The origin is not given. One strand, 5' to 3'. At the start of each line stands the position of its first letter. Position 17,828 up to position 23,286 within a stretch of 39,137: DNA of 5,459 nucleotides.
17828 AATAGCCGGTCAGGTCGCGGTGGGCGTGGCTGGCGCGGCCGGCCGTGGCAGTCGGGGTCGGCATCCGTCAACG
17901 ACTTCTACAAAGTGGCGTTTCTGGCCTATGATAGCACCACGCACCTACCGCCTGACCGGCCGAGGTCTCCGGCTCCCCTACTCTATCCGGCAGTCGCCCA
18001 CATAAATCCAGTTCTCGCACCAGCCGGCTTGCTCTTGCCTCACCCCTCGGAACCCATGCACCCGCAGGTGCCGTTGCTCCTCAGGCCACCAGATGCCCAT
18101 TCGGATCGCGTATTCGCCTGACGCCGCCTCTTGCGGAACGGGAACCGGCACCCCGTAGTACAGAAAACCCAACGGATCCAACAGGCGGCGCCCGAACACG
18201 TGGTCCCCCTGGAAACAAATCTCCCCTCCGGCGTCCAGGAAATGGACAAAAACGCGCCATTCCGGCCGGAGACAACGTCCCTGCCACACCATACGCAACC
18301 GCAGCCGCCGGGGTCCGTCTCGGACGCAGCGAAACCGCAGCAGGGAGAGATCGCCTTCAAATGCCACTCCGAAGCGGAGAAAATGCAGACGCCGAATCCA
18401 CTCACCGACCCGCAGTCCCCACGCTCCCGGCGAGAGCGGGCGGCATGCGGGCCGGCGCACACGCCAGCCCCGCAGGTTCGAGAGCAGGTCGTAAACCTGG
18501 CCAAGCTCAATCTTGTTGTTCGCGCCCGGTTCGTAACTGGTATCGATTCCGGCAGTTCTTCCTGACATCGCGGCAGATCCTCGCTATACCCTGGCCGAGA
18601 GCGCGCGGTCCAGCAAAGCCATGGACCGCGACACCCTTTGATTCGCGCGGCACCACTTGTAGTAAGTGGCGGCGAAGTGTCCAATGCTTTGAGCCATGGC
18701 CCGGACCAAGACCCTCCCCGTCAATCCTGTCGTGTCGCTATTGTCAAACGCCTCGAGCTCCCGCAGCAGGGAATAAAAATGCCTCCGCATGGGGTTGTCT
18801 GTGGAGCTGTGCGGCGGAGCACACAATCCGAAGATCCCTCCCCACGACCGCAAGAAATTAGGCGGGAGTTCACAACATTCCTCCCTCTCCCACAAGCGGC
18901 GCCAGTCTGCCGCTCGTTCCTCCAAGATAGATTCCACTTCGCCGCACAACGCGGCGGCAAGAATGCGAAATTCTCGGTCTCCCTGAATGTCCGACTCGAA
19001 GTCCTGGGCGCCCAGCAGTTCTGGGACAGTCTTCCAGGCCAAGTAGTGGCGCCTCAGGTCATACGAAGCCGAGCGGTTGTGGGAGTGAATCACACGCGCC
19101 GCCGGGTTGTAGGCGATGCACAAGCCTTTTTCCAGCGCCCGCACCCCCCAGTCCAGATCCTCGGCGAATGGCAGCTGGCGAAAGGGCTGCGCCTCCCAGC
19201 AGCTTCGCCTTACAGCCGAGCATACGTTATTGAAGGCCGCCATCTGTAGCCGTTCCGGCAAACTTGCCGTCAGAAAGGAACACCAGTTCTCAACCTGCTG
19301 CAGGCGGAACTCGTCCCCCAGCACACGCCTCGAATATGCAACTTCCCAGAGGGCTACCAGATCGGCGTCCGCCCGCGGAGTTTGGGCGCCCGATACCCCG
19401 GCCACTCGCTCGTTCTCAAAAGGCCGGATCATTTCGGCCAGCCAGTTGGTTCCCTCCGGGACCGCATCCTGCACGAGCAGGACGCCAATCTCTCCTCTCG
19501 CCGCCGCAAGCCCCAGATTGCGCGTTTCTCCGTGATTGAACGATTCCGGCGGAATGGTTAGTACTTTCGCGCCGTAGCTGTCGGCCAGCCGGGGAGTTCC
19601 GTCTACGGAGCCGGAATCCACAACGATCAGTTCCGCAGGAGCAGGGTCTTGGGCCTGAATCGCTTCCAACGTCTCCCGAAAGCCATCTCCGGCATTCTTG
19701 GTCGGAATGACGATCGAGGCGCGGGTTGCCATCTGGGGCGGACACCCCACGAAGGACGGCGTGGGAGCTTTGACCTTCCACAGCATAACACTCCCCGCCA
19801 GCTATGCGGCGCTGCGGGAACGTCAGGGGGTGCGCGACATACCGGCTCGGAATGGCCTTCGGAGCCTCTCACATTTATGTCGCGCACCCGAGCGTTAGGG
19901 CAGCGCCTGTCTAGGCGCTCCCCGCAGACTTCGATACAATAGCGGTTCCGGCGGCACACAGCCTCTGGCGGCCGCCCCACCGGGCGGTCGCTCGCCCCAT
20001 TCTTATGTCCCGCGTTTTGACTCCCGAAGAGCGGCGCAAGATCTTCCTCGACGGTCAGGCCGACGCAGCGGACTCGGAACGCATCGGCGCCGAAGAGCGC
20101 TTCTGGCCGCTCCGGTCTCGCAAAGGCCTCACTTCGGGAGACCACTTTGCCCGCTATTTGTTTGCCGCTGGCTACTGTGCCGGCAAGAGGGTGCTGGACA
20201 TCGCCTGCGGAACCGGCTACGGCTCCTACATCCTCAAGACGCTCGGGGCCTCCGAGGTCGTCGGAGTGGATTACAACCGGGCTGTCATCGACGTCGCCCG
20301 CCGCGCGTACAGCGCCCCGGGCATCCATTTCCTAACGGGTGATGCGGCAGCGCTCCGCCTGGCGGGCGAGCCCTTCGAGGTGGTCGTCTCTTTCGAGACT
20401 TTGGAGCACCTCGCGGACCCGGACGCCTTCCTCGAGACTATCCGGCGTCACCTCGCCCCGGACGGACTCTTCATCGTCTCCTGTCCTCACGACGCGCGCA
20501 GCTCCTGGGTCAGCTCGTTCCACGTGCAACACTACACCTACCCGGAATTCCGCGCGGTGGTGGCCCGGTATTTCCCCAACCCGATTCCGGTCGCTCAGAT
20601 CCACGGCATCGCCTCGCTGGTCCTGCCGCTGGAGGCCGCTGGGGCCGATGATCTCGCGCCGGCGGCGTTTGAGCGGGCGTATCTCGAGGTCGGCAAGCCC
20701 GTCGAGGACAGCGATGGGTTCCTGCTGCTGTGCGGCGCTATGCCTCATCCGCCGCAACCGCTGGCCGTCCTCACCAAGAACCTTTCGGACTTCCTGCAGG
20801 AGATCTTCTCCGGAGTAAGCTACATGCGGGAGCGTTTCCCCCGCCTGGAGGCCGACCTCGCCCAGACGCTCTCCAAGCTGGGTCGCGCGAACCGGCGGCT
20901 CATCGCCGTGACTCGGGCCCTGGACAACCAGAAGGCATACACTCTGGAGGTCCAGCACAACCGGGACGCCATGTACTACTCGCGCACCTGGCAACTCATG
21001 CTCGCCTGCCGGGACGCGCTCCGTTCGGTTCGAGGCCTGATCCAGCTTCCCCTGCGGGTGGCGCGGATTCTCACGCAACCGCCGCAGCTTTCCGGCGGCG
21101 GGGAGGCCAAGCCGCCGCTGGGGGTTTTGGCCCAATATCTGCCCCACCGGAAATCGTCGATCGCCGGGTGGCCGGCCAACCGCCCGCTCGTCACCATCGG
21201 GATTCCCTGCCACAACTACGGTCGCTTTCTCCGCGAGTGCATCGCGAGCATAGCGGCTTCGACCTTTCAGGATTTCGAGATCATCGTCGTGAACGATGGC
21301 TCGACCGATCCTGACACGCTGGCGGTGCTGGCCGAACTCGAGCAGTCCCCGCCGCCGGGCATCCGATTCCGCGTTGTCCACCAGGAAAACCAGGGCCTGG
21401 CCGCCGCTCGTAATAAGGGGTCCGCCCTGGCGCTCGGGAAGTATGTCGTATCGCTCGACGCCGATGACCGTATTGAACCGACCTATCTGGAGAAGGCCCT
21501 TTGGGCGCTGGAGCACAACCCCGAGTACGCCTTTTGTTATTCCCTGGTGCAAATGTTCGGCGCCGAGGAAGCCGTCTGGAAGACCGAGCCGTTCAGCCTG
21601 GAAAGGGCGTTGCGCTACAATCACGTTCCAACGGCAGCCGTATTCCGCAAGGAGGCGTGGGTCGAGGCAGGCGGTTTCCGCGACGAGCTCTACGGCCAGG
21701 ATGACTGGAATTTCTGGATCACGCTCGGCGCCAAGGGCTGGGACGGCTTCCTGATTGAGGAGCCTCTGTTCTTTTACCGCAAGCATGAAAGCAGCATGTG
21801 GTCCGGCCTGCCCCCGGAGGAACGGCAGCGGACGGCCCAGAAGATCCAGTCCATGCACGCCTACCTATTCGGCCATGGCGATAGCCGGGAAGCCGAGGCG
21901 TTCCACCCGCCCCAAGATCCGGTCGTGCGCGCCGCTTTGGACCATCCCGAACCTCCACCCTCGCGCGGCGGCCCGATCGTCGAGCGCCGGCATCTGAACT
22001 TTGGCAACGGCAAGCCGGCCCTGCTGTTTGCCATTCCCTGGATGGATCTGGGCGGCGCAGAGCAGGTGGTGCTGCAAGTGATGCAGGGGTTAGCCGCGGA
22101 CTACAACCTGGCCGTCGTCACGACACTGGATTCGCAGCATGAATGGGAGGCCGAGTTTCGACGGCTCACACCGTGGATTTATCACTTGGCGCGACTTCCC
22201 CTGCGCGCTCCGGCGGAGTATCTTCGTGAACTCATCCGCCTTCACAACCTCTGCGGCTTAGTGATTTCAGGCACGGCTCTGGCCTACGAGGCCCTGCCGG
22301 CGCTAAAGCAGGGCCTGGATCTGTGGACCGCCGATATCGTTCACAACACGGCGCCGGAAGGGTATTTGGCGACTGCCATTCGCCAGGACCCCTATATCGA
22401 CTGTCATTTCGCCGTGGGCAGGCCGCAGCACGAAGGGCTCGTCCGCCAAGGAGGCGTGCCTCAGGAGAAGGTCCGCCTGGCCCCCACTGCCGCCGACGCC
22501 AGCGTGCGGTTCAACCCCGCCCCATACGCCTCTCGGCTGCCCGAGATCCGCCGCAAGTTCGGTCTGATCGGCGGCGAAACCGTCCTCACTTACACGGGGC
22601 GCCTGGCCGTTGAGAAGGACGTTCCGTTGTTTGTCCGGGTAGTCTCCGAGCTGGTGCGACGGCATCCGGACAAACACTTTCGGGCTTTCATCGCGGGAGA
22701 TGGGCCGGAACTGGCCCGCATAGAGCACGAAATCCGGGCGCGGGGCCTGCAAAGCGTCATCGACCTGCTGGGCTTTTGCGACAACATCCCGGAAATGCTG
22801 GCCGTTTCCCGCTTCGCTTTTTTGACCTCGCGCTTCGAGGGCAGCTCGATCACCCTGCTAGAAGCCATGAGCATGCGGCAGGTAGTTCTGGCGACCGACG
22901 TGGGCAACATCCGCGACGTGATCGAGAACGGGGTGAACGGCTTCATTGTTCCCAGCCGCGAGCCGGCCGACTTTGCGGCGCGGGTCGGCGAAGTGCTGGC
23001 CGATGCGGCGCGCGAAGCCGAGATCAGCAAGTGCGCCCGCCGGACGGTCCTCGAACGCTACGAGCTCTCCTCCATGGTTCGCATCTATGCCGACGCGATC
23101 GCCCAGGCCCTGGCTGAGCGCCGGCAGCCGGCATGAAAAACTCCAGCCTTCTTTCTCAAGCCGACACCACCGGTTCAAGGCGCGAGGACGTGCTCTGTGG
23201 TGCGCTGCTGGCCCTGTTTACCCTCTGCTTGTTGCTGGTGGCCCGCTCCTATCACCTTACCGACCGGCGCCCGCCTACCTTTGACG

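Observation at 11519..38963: Glycoconjugate supercluster with eight GT-C-like membrane proteins, one lipid-phospho-sugar synthase, fused cytoplasmic enzymes, and no recognisable exporter, polymerase or initiating transferase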

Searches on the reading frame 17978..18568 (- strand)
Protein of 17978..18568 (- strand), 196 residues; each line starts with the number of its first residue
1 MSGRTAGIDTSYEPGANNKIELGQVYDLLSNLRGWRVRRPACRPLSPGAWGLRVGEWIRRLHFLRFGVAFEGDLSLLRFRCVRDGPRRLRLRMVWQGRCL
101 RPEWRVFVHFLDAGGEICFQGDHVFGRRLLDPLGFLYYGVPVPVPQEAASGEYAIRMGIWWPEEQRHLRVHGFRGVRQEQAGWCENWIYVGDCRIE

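Call 5: search_protein_families(library=pfam, proteins=[window:17978-18568:-], max_evalue=0.01)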
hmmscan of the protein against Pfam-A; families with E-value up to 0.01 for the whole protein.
window:17978-18568:- (196 aa): 0 families

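Call 8: search_protein_families(library=ncbifam, proteins=[window:17978-18568:-], max_evalue=0.01)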
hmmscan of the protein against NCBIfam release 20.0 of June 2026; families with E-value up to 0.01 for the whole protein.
window:17978-18568:- (196 aa): 0 families

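Call 67: search_protein_families(library=pfam, proteins=[window:17978-18568:-], max_evalue=10)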
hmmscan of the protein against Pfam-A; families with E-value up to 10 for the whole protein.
window:17978-18568:- (196 aa): 0 families

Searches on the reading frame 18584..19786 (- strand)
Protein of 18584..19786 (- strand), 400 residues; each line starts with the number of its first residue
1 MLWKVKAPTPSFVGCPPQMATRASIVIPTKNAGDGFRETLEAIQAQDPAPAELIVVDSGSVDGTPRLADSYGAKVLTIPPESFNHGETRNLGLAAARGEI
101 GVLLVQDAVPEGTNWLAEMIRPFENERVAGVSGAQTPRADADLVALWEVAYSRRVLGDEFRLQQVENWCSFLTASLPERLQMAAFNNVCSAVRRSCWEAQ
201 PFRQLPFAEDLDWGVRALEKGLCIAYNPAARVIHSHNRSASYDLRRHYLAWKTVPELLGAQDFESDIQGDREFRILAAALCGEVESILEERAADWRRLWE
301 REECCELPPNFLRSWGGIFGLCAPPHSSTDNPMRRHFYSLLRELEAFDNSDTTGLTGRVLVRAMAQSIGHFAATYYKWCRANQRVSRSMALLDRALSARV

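Call 5: search_protein_families(library=pfam, proteins=[window:18584-19786:-], max_evalue=0.01)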
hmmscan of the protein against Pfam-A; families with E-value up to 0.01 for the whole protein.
window:18584-19786:- (400 aa): 2 families
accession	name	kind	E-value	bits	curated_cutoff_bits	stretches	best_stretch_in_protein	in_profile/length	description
PF00535.33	Glycos_transf_2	-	3.3e-18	66.6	23.3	1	24-138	1-118/168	Glycosyl transferase family 2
PF13641.12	Glyco_tranf_2_3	-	2e-11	44.8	27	1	23-240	3-217/230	Glycosyltransferase like family 2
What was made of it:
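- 18584..19786 (-): Single-domain GT2 glycosyltransferase, 400 aa. Specific to this window. Glycos_transf_2 66.6 bits (call 5).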

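Call 8: search_protein_families(library=ncbifam, proteins=[window:18584-19786:-], max_evalue=0.01)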
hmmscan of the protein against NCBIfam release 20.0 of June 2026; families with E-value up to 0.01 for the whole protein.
window:18584-19786:- (400 aa): 14 families
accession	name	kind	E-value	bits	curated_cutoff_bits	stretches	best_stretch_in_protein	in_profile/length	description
TIGR03965.1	mycofact_glyco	equivalog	2.5e-21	76.1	280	1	20-240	73-286/467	mycofactocin biosynthesis glycosyltransferase MftF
NF041875.1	EPS_EpsD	equivalog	4.3e-13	49.4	370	1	24-241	2-214/325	exopolysaccharide biosynthesis glycosyltransferase EpsD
TIGR04283.1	glyco_like_mftF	equivalog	5.2e-12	45.8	182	1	24-130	2-105/221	TIGR04283 family arsenosugar biosynthesis glycosyltransferase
NF007482.0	PRK10073.1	equivalog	1.1e-08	34.4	423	1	20-99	5-87/334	glycosyltransferase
NF010496.0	PRK13915.1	equivalog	2.4e-08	33.4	262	1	20-123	30-142/307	glucosyl-3-phosphoglycerate synthase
NF041394.1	GtaseAglG_Halo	equivalog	4.3e-08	32.8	440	1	29-138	11-122/304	glucosyl-dolichyl phosphate glucuronosyltransferase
TIGR03937.1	PgaC_IcaA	equivalog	2.7e-05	23.3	422.3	1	21-141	45-169/407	poly-beta-1,6-N-acetyl-D-glucosamine synthase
NF041391.1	DPhHxTase_Halo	equivalog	0.00023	20.2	375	1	31-86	5-59/213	dolichyl-phosphate hexose transferase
NF045692.1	OglycostaseCruG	equivalog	0.00024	20.2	600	1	17-68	37-88/386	2'-O-glycosyltransferase CruG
NF038299.1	EPS_HpsN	equivalog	0.00061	18.9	425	0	23-133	3-117/317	hormogonium polysaccharide biosynthesis glycosyltransferase HpsN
TIGR04182.1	glyco_TIGR04182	equivalog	0.0013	18.2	325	1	24-77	3-54/293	S-layer glycoprotein N-glycosyltransferase AglJ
NF047683.1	TeichurnBiosyTuaG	equivalog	0.0017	18.1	400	1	22-100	7-89/252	teichuronic acid biosynthesis protein TuaG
TIGR03469.1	HpnB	hypoth_equivalog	0.0021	17.2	379.25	0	20-71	43-95/386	hopene-associated glycosyltransferase HpnB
NF038302.1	EPS_HpsE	equivalog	0.0029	16.6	300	1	24-135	4-123/307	hormogonium polysaccharide biosynthesis glycosyltransferase HpsE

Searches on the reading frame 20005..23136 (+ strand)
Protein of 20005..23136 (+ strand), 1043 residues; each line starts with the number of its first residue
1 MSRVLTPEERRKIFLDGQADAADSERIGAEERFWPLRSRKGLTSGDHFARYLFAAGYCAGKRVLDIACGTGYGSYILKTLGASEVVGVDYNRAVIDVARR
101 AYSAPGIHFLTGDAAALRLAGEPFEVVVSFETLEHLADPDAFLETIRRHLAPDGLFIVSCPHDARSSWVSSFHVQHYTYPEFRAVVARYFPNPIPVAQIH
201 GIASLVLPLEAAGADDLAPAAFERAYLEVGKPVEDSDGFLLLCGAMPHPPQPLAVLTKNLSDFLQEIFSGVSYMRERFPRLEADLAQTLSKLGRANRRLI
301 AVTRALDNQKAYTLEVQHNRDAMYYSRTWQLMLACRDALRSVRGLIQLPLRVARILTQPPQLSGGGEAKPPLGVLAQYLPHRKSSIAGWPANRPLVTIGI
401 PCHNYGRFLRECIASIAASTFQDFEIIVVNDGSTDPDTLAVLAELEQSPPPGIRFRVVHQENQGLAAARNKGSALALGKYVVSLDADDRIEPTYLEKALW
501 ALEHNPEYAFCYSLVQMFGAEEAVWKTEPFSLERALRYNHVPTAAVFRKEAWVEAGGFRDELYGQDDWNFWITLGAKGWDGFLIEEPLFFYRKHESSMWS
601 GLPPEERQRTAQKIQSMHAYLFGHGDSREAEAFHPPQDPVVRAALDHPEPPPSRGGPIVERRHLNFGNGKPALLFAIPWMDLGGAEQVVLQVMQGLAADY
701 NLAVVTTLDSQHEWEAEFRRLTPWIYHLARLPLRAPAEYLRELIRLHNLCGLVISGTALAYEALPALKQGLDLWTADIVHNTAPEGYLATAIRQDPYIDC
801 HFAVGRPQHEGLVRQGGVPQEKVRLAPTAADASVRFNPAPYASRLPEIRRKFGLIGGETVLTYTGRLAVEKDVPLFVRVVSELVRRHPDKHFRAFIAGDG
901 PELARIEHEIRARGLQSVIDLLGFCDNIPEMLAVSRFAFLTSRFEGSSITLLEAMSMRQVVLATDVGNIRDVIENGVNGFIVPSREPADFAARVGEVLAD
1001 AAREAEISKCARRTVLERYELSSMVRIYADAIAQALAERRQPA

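Call 5: search_protein_families(library=pfam, proteins=[window:20005-23136:+], max_evalue=0.01)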
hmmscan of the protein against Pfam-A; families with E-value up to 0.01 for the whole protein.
window:20005-23136:+ (1043 aa): 19 families
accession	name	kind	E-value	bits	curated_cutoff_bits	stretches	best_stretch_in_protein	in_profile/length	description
PF00535.33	Glycos_transf_2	-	3.6e-30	105.5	23.3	1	397-535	1-133/168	Glycosyl transferase family 2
PF00534.26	Glycos_transf_1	-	2.2e-29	102.7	26.4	1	847-1013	4-171/172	Glycosyl transferases group 1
PF13692.12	Glyco_trans_1_4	-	2.4e-28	99.6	27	1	859-1000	2-142/142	Glycosyl transferases group 1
PF08241.18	Methyltransf_11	-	3.9e-20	72.7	21.2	1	64-158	1-95/95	Methyltransferase domain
PF13649.12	Methyltransf_25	-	2.5e-19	70.2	27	1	63-154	1-97/97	Methyltransferase domain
PF13847.12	Methyltransf_31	-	2.8e-18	66.4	27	1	60-162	4-113/145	Methyltransferase domain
PF13489.12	Methyltransf_23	-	1.6e-17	64.1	27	1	59-181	22-136/164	Methyltransferase domain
PF08242.18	Methyltransf_12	-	6.1e-15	56.2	30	1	64-156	1-98/98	Methyltransferase domain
PF10111.15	Glyco_tranf_2_2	-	1.8e-11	44.5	27.3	1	402-577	8-202/276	Glycosyltransferase like family 2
PF13641.12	Glyco_tranf_2_3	-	6.4e-10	39.9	27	1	396-580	3-200/230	Glycosyltransferase like family 2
PF13632.12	Glyco_trans_2_3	-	1.1e-07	32.3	27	1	480-600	1-131/198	Glycosyl transferase family group 2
PF01209.24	Ubie_methyltran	-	1.6e-05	24.8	20.1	1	59-158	47-151/233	ubiE/COQ5 methyltransferase family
PF06325.19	PrmA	-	9.2e-05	22.5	22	1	60-163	162-263/296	Ribosomal protein L11 methyltransferase (PrmA)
PF13439.12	Glyco_transf_4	-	0.00034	21.1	28.5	1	683-832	2-168/170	Glycosyltransferase Family 4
PF01728.25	FtsJ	-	0.0017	18.7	24.1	1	59-117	21-78/181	FtsJ-like methyltransferase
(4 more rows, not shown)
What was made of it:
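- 20005..23136 (+): MT / heptad-rich linker / GT2 / GT4 protein, 1043 aa. Candidate chain-terminating methyltransferase fused to a two-module polymerase. Pfam Methyltransf_11 72.7 bits (res 64-158), Glycos_transf_2 105.5 bits (397-535), Glycos_transf_1 102.7 bits (847-1013) (call 5).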

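Call 8: search_protein_families(library=ncbifam, proteins=[window:20005-23136:+], max_evalue=0.01)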
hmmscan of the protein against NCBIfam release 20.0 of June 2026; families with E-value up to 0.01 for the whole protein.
window:20005-23136:+ (1043 aa): 86 families (the best 25 are shown)
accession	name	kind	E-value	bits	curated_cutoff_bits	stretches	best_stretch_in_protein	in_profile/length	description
TIGR03088.1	stp2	hypoth_equivalog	1.4e-32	113.2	409.05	1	678-1033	9-371/374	TIGR03088 family PEP-CTERM/XrtA system glycosyltransferase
TIGR03999.1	thiol_BshA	equivalog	3.7e-25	88.6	273.7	1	846-1033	187-371/375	N-acetyl-alpha-D-glucosaminyl L-malate synthase BshA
NF007482.0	PRK10073.1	equivalog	2.2e-22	79.5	423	1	393-511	5-120/334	glycosyltransferase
NF041876.1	EPS_EpsE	equivalog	4.4e-20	72.3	400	1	861-1022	217-383/389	exopolysaccharide biosynthesis GT4 family glycosyltransferase EpsE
NF047683.1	TeichurnBiosyTuaG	equivalog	9.4e-20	71.3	400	1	392-598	4-210/252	teichuronic acid biosynthesis protein TuaG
TIGR03937.1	PgaC_IcaA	equivalog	2e-18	66.5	422.3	1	392-509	43-157/407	poly-beta-1,6-N-acetyl-D-glucosamine synthase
NF045823.1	PthPhpthDimycoMt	equivalog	3.1e-17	62.6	300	1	59-158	66-166/256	phthiotriol/phenolphthiotriol dimycocerosates methyltransferase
NF041875.1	EPS_EpsD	equivalog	3.2e-17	62.9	370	1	399-503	4-105/325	exopolysaccharide biosynthesis glycosyltransferase EpsD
NF045825.1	FAmtase_mtf2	equivalog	7.5e-17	61.4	400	1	59-158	58-158/248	fatty-acid O-methyltransferase Mtf2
TIGR04063.1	stp3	hypoth_equivalog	2.7e-16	59.5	442.05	1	816-1034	175-394/397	TIGR04063 family PEP-CTERM/XrtA system glycosyltransferase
NF053739.1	GlytfEpsEBac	equivalog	6.8e-16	58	450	1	396-597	3-208/265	glycosyltransferase EpsE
NF047880.1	glyco_SdgA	exception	8.9e-15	54.2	800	1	865-1015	322-471/488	serine-aspartate repeat adhesin O-glycosyltransferase SdgA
NF050056.1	ProtGlycPglH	equivalog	2.5e-14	53.1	600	1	858-1032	179-350/354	GalNAc-alpha-(1->4)-GalNAc-alpha-(1->3)-diNAcBac-PP-undecaprenol alpha-1,4-N-acetyl-D-galactosaminyltransferase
TIGR04345.1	ovoA_Cterm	equivalog_domain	9.2e-14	51.5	170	2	107-166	118-177/242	putative 4-mercaptohistidine N1-methyltransferase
TIGR02072.1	BioC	equivalog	1.4e-13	51.2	184.95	1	54-160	29-134/244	malonyl-ACP O-methyltransferase BioC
TIGR03449.1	mycothiol_MshA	equivalog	7.1e-12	44.9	462.5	1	812-1013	179-382/406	D-inositol-3-phosphate glycosyltransferase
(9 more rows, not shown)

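Call 51: search_solved_structures(query=window:20005-23136:+, max_evalue=0.0001)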
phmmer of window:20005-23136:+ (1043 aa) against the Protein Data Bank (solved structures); distinct sequences matched with E-value up to 0.0001: 95 (the best 60 are shown).
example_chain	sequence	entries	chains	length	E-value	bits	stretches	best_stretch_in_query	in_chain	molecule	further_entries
2z87_A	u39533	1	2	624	9.8e-21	76.8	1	378-575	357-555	Chondroitin synthase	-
2z86_A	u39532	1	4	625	9.8e-21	76.8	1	378-575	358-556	Chondroitin synthase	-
5hea_A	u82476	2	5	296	1.1e-18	70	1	392-505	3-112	Putative glycosyltransferase (GalT1)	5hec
6p61_A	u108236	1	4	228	2.5e-16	62.2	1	393-602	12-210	Glycosyltransferase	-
7qnt_AAA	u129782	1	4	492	2.2e-15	59.1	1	860-1023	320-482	TarM(Se)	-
7qd7_AAA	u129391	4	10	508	2.3e-15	59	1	860-1023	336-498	TarM(Se)_G117R | TarM(Se)_G117R-4RboP | TarM(Se)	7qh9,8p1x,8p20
5d00_A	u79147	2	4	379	4.7e-14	54.7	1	846-1030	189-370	N-acetyl-alpha-D-glucosaminyl L-malate synthase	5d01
2jjm_A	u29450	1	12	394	1.8e-13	52.7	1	844-1030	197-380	GLYCOSYL TRANSFERASE, GROUP 1 FAMILY PROTEIN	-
3mbo_A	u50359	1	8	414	2e-13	52.6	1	844-1030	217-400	Glycosyltransferase, group 1 family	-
3l8d_A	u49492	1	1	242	3.6e-13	51.7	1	29-158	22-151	Methyltransferase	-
3bcv_A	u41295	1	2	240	3.6e-11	45.2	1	394-492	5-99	Putative glycosyltransferase protein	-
6n1x_A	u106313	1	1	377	1e-10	43.7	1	846-999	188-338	Glycosyltransferase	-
6d9t_A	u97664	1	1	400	1.1e-10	43.6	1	846-1000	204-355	Glycosyl transferase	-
4x6l_A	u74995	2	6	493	1.4e-10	43.2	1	858-1026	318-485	TarM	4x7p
4x7m_A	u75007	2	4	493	1.4e-10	43.2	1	858-1026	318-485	TarM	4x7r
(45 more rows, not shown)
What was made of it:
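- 20005..23136 (+): The GT2 domain's best PDB hit is chondroitin polymerase at 1e-20 (call 51).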
